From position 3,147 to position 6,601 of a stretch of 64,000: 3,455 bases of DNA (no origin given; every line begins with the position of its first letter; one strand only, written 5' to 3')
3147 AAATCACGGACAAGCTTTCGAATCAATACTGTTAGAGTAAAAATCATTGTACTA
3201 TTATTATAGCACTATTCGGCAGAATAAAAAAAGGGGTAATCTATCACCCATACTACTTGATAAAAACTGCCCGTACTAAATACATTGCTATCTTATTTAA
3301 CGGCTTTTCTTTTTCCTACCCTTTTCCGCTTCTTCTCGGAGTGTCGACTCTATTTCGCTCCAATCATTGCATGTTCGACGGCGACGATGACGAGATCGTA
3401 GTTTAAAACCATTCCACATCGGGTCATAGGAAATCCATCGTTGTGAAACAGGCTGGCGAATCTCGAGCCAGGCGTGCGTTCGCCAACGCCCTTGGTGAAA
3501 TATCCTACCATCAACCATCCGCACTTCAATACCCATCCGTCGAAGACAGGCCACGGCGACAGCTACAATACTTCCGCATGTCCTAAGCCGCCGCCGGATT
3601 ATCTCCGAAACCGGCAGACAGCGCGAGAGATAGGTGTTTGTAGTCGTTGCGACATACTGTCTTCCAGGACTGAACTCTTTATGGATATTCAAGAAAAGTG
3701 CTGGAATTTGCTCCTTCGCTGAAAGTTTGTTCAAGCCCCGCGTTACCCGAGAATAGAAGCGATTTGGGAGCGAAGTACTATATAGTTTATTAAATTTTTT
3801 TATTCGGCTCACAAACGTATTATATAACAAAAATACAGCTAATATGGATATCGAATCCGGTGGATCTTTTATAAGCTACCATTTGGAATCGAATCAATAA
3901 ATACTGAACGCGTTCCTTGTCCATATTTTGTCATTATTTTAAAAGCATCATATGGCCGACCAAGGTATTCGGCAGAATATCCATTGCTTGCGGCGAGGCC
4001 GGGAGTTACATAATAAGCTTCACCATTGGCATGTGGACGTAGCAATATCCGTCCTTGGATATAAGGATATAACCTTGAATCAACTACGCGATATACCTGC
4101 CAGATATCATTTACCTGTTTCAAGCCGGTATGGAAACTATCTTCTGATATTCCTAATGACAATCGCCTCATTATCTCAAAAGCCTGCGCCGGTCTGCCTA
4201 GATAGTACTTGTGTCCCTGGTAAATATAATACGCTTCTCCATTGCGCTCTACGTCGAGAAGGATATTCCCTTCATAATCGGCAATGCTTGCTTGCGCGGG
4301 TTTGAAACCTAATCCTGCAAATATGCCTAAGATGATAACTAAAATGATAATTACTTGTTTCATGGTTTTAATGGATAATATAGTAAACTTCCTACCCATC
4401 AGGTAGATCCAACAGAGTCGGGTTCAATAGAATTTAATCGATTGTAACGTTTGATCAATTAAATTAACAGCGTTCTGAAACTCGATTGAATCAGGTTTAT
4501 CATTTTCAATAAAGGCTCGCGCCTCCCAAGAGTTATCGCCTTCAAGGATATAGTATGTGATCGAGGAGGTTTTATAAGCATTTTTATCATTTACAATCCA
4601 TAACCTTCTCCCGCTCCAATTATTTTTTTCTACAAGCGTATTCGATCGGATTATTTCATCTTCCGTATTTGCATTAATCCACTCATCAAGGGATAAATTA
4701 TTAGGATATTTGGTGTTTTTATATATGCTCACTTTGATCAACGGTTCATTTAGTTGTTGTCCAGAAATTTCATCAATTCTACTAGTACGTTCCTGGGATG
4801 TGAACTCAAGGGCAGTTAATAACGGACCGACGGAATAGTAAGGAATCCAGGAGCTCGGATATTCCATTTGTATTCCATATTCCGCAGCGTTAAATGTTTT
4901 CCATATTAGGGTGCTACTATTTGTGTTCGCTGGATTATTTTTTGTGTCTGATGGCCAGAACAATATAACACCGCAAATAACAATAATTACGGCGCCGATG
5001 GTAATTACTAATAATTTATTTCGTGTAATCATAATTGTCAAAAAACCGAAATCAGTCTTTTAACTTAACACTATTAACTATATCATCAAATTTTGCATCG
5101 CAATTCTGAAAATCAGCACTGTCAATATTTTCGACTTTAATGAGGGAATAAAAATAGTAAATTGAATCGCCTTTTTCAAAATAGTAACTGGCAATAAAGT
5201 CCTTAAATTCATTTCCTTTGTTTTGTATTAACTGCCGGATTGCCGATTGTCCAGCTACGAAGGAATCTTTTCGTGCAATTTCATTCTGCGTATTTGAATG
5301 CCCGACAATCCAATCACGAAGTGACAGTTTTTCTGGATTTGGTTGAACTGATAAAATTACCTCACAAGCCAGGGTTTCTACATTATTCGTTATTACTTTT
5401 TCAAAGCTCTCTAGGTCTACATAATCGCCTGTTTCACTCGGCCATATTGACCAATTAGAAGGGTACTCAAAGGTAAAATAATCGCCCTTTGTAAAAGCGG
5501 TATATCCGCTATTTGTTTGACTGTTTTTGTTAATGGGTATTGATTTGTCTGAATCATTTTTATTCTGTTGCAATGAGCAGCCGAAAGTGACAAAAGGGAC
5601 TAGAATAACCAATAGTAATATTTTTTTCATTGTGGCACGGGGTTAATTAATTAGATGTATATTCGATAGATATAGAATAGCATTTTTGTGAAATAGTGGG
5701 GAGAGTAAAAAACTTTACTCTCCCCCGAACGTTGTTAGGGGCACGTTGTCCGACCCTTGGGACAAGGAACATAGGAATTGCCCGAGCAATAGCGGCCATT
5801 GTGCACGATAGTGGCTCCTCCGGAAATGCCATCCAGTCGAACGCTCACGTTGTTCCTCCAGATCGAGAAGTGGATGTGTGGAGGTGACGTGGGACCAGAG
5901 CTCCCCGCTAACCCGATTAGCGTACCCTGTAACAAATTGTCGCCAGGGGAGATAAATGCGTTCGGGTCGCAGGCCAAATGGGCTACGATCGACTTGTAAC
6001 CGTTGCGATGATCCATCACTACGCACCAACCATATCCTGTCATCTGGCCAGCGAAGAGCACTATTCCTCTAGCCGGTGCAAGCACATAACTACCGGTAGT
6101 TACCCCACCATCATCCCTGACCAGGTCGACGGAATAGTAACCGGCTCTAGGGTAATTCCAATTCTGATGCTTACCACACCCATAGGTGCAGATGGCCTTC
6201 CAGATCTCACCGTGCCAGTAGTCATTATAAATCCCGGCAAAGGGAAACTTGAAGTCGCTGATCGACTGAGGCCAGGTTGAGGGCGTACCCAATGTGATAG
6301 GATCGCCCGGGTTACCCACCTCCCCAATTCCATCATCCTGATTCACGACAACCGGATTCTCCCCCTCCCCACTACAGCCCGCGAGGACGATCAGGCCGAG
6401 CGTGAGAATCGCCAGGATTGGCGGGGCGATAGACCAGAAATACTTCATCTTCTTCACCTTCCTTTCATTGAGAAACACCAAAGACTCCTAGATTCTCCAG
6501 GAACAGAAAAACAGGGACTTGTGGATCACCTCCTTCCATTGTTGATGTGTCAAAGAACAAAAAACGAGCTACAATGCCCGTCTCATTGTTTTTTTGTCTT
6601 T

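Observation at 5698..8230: A shared 5' leader plus signal-peptide cassette drives divergent cell-wall hydrolase domains (paralogs A and B)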

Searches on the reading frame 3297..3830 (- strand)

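Call 76: search_protein_families(library=pfam, proteins=[window:3297-3830:-], max_evalue=0.001)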
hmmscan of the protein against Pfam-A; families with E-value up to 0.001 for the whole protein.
window:3297-3830:- (177 aa): 1 family
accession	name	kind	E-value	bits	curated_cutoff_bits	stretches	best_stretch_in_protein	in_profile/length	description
PF01841.26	Transglut_core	-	2.7e-09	37.7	23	1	56-137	32-108/108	Transglutaminase-like superfamily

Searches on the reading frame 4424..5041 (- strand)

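Call 11: search_protein_families(library=pfam, proteins=[window:4424-5041:-], max_evalue=0.01)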
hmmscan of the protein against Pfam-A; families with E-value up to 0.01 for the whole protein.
window:4424-5041:- (205 aa): 1 family
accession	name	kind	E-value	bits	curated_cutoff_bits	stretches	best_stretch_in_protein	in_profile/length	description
PF18933.6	PsbP_2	-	0.003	18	27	1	15-176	4-163/184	PsbP-like protein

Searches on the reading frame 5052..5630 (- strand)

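Call 11: search_protein_families(library=pfam, proteins=[window:5052-5630:-], max_evalue=0.01)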
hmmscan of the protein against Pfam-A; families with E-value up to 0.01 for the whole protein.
window:5052-5630:- (192 aa): 2 families
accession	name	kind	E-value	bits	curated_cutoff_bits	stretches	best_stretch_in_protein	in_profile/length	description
PF18933.6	PsbP_2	-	0.0015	19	27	1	4-189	4-183/184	PsbP-like protein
PF02298.23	Cu_bind_like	-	0.009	16.4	20.8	0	141-180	8-49/84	Plastocyanin-like domain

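Call 63: search_protein_families(library=ncbifam, proteins=[window:5052-5630:-], max_evalue=0.01)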
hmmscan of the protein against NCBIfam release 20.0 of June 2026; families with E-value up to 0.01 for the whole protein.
window:5052-5630:- (192 aa): 1 family
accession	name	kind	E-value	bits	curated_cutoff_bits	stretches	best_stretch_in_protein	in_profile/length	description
NF041428.1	TrsH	subfamily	0.00021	21.4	150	1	1-44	1-43/149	TrsH/TraH family protein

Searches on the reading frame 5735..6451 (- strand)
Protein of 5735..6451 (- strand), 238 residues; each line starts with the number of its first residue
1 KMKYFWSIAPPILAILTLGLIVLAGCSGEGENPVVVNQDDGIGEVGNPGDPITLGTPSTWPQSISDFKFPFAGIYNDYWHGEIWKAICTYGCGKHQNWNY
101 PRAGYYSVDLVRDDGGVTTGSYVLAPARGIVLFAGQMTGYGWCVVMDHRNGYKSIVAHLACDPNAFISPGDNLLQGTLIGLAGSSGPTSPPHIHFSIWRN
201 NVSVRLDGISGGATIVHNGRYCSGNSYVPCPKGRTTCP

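Call 11: search_protein_families(library=pfam, proteins=[window:5735-6451:-], max_evalue=0.01)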
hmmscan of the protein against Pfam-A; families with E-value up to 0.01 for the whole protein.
window:5735-6451:- (238 aa): 1 family
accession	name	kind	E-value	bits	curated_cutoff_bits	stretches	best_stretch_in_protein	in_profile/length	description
PF01551.29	Peptidase_M23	-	1.9e-19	70.1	28.7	1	117-204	10-94/96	Peptidase family M23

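Call 43: find_homologous_proteins(query=window:5735-6448:-)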
Query window:5735-6448:- (237 aa): 33 proteins with E <= 0.001 among 727 candidates.
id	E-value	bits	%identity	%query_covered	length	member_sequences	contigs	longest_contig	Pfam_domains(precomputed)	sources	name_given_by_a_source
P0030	2.2e-92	327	74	79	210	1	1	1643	PF01551.30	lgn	-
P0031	4.3e-85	303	71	79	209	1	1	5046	PF01551.30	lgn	-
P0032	2.2e-77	278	68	78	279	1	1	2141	PF01551.30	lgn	-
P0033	3.3e-72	261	55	91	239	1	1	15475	PF01551.30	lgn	-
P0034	1.3e-71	259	55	92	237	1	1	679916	PF01551.30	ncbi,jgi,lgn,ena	ncbi:MAG: M23 family metallopeptidase [Patescibacteria group bacterium]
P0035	4.9e-71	257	53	98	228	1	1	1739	PF01551.30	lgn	-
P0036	5.4e-70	254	64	77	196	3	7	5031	PF01551.30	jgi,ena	-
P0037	1.5e-67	246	52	93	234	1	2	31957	PF01551.30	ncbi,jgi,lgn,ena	ncbi:MAG: M23 family metallopeptidase [Patescibacteria group bacterium]|jgi:murein DD-endopeptidase 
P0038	8.1e-65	237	52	98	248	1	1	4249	PF01551.30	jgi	-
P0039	2.3e-61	226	50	96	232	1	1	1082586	PF01551.30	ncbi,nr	ncbi:MAG: M23 family metallopeptidase [Candidatus Nomurabacteria bacterium]|nr:MAG: M23 family metal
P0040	4.4e-61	225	55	77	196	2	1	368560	PF01551.30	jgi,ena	-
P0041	4.7e-60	221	52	81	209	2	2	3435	PF01551.30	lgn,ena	-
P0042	5.2e-56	208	50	99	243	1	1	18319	PF01551.30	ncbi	ncbi:M23 family metallopeptidase [Patescibacteria group bacterium]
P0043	7.3e-56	207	48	94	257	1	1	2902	PF01551.30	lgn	-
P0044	3.8e-55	205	50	93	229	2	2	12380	PF01551.30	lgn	-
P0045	4.7e-55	205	49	100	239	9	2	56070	PF01551.30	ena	-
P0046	3.5e-54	202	56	73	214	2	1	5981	PF01551.30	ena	-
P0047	4.0e-52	195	45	93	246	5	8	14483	PF01551.30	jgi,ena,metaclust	metaclust:\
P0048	1.0e-51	194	48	93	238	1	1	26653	PF01551.30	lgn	-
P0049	2.4e-49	186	49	87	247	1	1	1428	PF01551.30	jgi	jgi:murein DD-endopeptidase MepM/ murein hydrolase activator NlpD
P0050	8.0e-49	184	46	95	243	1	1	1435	PF01551.30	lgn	-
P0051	1.4e-48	184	44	95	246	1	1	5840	PF01551.30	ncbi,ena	-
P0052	1.5e-46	177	46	93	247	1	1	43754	PF01551.30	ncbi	ncbi:MAG: M23 family metallopeptidase [Patescibacteria group bacterium]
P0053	2.2e-44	170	47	85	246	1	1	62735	PF01551.30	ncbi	ncbi:MAG: M23 family metallopeptidase [Patescibacteria group bacterium]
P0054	2.7e-42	163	42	97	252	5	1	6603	PF01551.30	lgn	-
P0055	3.0e-41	160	50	77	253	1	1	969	PF01551.30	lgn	-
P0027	8.4e-13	66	33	91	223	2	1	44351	PF01551.30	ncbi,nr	ncbi:MAG: M23 family metallopeptidase [Patescibacteria group bacterium]|nr:M23 family metallopeptida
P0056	2.0e-10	59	33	84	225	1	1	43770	PF01551.30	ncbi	-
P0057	2.2e-5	42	36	35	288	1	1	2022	PF01551.30,PF23446.2,PF01476.27,PF23462.2,PF23473.2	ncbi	-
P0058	2.3e-5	42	34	37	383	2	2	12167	PF01551.30,PF24568.2,PF00261.26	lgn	-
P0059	4.1e-5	41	72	15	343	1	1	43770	-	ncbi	-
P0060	1.0e-4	40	32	36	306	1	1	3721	PF01551.30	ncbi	-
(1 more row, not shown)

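Call 45: find_encoding_contigs(protein=P0059, flank=10000, max_places=4)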
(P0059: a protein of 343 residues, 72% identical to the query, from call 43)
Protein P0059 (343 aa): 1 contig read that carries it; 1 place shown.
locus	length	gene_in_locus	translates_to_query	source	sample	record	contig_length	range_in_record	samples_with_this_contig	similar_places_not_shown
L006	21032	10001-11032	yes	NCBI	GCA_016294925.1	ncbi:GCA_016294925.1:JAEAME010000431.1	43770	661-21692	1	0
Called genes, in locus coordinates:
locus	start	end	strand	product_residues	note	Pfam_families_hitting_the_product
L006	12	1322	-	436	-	PF08245:Mur_ligase_M, PF02875:Mur_ligase_C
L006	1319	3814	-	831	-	PF00082:Peptidase_S8, PF01839:FG-GAP (faint), PF13517:FG-GAP_3 (faint)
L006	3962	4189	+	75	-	-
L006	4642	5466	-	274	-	PF03816:LytR_cpsA_psr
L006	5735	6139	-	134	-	-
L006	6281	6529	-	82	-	PF02609:Exonuc_VII_S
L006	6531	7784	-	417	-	PF13742:tRNA_anti_2, PF01336:tRNA_anti-codon (weak), PF02601:Exonuc_VII_L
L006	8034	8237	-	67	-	-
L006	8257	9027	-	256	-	-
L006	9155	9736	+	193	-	PF03848:TehB, PF13489:Methyltransf_23 (weak), PF13847:Methyltransf_31, PF08241:Methyltransf_11 (weak), PF13649:Methyltransf_25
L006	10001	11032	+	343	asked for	-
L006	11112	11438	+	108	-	-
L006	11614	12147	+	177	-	PF00413:Peptidase_M10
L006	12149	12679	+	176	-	-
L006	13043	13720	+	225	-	PF01551:Peptidase_M23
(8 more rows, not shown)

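Call 46: find_encoding_contigs(protein=P0056, flank=10000, max_places=4)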
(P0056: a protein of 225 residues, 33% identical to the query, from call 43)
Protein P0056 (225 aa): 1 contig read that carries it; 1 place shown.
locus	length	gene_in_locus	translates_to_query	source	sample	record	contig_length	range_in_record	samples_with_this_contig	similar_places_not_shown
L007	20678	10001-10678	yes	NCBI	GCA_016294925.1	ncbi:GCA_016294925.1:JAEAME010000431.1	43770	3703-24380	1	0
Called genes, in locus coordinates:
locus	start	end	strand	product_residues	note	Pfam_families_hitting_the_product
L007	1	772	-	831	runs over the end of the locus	PF00082:Peptidase_S8, PF01839:FG-GAP (faint), PF13517:FG-GAP_3 (faint)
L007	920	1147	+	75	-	-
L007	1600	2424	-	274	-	PF03816:LytR_cpsA_psr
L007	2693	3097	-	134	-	-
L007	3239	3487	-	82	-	PF02609:Exonuc_VII_S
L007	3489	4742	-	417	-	PF13742:tRNA_anti_2, PF01336:tRNA_anti-codon (weak), PF02601:Exonuc_VII_L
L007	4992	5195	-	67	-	-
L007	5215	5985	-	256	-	-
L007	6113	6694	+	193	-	PF03848:TehB, PF13489:Methyltransf_23 (weak), PF13847:Methyltransf_31, PF08241:Methyltransf_11 (weak), PF13649:Methyltransf_25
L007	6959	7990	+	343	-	-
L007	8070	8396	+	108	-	-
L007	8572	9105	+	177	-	PF00413:Peptidase_M10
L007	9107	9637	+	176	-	-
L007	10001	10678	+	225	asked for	PF01551:Peptidase_M23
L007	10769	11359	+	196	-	-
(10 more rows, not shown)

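Call 63: search_protein_families(library=ncbifam, proteins=[P0059, window:5735-6451:-], max_evalue=0.01)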
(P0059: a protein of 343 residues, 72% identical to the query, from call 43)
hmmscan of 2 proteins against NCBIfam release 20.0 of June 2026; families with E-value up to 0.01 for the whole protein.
P0059 (343 aa): 0 families

window:5735-6451:- (238 aa): 13 families
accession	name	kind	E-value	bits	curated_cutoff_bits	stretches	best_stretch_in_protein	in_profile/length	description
NF052336.1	PdgHdaseHSB100310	equivalog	2.1e-10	40.5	500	1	116-211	63-155/316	peptidoglycan hydrolase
NF052530.1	Heli_ShapePgp3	exception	4.6e-09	35.8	300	1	118-204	175-258/270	peptidoglycan metallopeptidase Pgp3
NF008652.0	PRK11649.1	equivalog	1.2e-08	34.2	341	1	117-204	320-404/439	murein DD-endopeptidase MepM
NF008644.1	PRK11637.1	equivalog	2.3e-07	30.2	270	1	118-203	294-376/385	murein hydrolase activator EnvC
NF053825.1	PdgNdpepShyA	equivalog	1.9e-06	26.9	700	1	116-201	302-384/425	peptidoglycan DD-endopeptidase ShyA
NF040883.1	amid_act_ActS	equivalog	1.2e-05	24.7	375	1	96-197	115-220/242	amidase activator ActS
NF050804.1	CellDivDipMCaul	equivalog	6.2e-05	22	900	1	118-197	536-613/634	cell division endopeptidase DipM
NF008123.1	PRK10871.1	equivalog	0.00021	20.8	311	1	118-203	273-355/365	murein hydrolase activator NlpD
NF041208.1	celldiv_DipM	equivalog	0.00027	20.3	740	1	117-204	326-411/419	cell division endopeptidase DipM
NF047755.1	LIC_10271_M23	exception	0.00057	19.7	180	1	123-159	130-166/207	LIC_10271 family cell wall hydrolase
NF052529.1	PG_M23_Pgp6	exception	0.0013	17.5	600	1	125-205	350-427/452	peptidoglycan metallopeptidase Pgp6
NF047657.1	CellWlHdaseLepto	equivalog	0.0024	17.3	400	1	127-160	145-178/221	hypothetical protein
NF053738.1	S2SprSpoIIQBc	equivalog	0.0054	16.4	250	1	108-204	125-217/232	stage II sporulation protein SpoIIQ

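Call 98: find_encoding_contigs(protein=P0031, flank=1500, max_places=2)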
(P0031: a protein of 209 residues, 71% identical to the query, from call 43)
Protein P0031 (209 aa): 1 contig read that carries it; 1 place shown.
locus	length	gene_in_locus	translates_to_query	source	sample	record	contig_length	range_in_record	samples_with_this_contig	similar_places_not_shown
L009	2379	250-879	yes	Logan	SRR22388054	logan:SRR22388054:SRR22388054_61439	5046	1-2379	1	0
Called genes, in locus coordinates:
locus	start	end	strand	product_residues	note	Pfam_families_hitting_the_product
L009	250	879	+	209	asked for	PF01551:Peptidase_M23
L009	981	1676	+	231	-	-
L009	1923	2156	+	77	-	-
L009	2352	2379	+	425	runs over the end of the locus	PF00675:Peptidase_M16, PF05193:Peptidase_M16_C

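Call 99: find_encoding_contigs(protein=P0033, flank=1500, max_places=2)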
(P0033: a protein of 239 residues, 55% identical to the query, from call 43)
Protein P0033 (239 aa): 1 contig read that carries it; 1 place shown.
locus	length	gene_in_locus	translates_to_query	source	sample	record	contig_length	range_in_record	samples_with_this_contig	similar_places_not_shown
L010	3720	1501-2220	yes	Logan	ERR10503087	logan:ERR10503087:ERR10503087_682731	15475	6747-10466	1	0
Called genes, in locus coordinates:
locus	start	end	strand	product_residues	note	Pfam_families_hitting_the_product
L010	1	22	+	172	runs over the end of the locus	-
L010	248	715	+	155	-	-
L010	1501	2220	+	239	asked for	PF01551:Peptidase_M23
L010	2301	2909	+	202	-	-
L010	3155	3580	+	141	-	PF00436:SSB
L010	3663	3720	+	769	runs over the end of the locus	PF00932:LTD, PF00801:PKD, PF18911:PKD_4, PF00932:LTD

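Call 100: find_encoding_contigs(protein=P0034, flank=1500, max_places=2)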
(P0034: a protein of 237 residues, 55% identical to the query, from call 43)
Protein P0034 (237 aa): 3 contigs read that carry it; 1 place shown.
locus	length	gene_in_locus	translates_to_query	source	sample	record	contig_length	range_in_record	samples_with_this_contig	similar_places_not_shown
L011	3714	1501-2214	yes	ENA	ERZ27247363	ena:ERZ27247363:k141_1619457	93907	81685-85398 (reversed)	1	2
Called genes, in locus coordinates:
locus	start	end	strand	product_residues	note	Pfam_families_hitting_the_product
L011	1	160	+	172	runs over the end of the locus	-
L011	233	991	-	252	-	-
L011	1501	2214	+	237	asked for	PF01551:Peptidase_M23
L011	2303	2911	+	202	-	-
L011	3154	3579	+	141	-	PF00436:SSB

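Call 110: search_solved_structures(query=window:5735-6370:-, max_evalue=0.001, show_alignments=1)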
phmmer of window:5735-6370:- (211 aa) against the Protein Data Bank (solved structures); distinct sequences matched with E-value up to 0.001: 25.
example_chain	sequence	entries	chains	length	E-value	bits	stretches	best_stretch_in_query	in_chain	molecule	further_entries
3slu_A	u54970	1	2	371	4.7e-10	42.6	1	91-173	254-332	M23 peptidase domain protein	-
6muk_A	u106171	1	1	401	5.3e-10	42.4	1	91-173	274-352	Peptidase M23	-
6jmx_A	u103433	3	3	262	1.2e-08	38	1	60-176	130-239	Peptidase M23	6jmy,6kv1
4rny_A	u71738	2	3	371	2.6e-08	36.9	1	90-177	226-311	Conserved hypothetical secreted protein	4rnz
6jn7_A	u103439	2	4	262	8.7e-08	35.2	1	60-176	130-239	Peptidase M23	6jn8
4bh5_A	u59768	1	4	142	1.3e-07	34.5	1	89-177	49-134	MUREIN HYDROLASE ACTIVATOR ENVC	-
8c0j_B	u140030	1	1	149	2e-07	34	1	89-177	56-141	Murein hydrolase activator EnvC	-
6jmz_A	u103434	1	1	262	2.9e-07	33.4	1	60-176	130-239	Peptidase M23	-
6jn0_A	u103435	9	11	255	3e-07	33.4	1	60-175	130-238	Peptidase M23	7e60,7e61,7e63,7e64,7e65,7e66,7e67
6jn1_A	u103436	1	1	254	3e-07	33.4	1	60-175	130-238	Peptidase M23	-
6tpi_A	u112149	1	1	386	1.1e-06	31.6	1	89-177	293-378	Murein hydrolase activator EnvC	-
8hd0_E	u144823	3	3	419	1.1e-06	31.5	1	89-177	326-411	Murein hydrolase activator EnvC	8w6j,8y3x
2hsi_A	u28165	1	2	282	1.6e-06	31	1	88-177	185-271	Putative peptidase M23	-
5kvp_A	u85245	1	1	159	4.7e-06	29.5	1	86-180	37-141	Zoocin A endopeptidase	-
8i6o_E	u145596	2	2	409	5.9e-06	29.1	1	90-171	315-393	Membrane-bound metallopeptidase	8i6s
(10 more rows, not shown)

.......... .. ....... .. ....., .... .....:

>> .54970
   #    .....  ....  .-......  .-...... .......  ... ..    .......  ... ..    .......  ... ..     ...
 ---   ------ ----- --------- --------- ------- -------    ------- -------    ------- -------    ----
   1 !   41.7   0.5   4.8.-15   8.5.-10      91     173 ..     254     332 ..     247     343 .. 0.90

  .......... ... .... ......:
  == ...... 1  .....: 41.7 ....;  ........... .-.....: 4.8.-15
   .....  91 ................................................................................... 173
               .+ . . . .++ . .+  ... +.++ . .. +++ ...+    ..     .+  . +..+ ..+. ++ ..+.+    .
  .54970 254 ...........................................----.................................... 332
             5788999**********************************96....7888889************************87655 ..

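Call 114: search_protein_families(library=phrogs, proteins=[P0059], max_evalue=0.01)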
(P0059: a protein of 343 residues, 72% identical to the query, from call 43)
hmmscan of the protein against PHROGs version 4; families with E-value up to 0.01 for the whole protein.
P0059 (343 aa): 0 families

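Call 115: predict_structure(protein=P0059)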
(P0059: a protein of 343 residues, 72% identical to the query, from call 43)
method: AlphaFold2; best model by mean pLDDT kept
length: 343 residues; sequences in the alignment: 1
mean_pLDDT: 32.3   pTM: 0.22
mean pLDDT of the five models: 32.3, 29.3, 28.9, 28.4, 25.6
residues with pLDDT >= 90: 0; 70-90: 0; 50-70: 2; < 50: 341
segments of 3 or more residues with pLDDT < 50: 1-65, 69-343
pLDDT, mean of each block of 10 residues (from residue 1): 34 32 30 26 27 40 45 35 30 32 36 37 37 33 27 32 28 28 30 28 24 20 22 25 27 31 31 32 40 39 42 43 36 38 32
secondary structure, 60 per line:
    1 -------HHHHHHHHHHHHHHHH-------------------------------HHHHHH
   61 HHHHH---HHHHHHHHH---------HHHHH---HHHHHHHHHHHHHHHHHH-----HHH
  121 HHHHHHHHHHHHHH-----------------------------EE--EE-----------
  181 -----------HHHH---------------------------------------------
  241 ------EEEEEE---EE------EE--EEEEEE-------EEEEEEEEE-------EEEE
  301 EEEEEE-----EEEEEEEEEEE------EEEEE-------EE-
elements in order: H8-23 H55-65 H69-77 H87-91 H95-112 H118-134 H192-195 E247-252 E268-273 E281-289 E297-306 E312-322 E329-333
